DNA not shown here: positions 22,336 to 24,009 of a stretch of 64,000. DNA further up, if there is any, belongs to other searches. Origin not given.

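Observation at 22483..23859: PcsB/EnvC-like coiled-coil protein carrying a lysozyme-like (SLT) domain instead of CHAP/LytM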

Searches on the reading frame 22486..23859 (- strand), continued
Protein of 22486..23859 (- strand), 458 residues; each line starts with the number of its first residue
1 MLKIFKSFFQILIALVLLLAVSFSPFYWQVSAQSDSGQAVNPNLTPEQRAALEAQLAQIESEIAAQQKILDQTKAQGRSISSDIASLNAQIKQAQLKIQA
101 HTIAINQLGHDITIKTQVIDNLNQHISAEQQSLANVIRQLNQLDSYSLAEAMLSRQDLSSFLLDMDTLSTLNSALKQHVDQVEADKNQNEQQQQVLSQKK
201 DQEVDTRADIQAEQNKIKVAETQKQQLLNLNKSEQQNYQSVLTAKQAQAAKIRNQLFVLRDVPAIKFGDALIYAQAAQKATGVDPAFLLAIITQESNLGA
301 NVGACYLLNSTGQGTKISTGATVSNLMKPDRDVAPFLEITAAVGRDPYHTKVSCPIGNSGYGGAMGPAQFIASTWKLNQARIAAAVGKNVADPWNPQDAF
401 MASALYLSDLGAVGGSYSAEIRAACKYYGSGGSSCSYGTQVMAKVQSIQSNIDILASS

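Call 82: search_protein_families(library=ncbifam, alignment_id=A4, max_evalue=0.001)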
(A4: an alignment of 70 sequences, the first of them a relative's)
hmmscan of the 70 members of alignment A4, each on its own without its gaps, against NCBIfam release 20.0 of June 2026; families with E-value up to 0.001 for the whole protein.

A. member 1, P0001 (458 aa): 3 families
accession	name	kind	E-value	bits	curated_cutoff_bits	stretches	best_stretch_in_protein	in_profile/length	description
TIGR02169.1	SMC_prok_A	equivalog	1.6e-05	22.8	729.4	1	47-254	689-890/1165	chromosome segregation protein SMC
TIGR02282.1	MltB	equivalog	0.00025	20.3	281.4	1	276-411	74-196/290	lytic murein transglycosylase B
TIGR02168.1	SMC_prok_B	equivalog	0.00051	17.9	567.35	1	48-254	771-974/1181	chromosome segregation protein SMC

B. families by the number of members that match (of 70 scanned): 32 families (the first 25 are shown)
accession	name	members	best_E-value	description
TIGR02169.1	SMC_prok_A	46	1.3e-08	chromosome segregation protein SMC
TIGR02282.1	MltB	40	1.1e-11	lytic murein transglycosylase B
TIGR02168.1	SMC_prok_B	40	2.3e-09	chromosome segregation protein SMC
NF008029.0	PRK10760.1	35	2e-09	lytic murein transglycosylase B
NF008644.1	PRK11637.1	34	3.3e-12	murein hydrolase activator EnvC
TIGR02283.1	MltB_2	30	6.2e-10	lytic murein transglycosylase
NF045487.1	ASRP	24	5.7e-08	archaea-specific SMC-related protein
TIGR04523.1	Mplasa_alph_rch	9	1.3e-06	helix-rich protein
NF045780.1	TrlF_fam_ATP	7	3.3e-05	TrlF family AAA-like ATPase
NF049873.2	cytotoxin_MakE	7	4.6e-05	alpha-pore-forming cytotoxin subunit MakE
NF002572.0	PRK02224.1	5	1.5e-05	DNA double-strand break repair ATPase Rad50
NF038218.1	IcmG_DotF_IVB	4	3.3e-05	type IVB secretion system protein IcmG/DotF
TIGR04211.1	SH3_and_anchor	4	0.00012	TIGR04211 family SH3 domain-containing protein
NF033885.1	conj_TraP_IncI1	3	2.3e-05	conjugal transfer protein TraP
NF003034.1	PRK03918.1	2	1.5e-05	DNA double-strand break repair ATPase Rad50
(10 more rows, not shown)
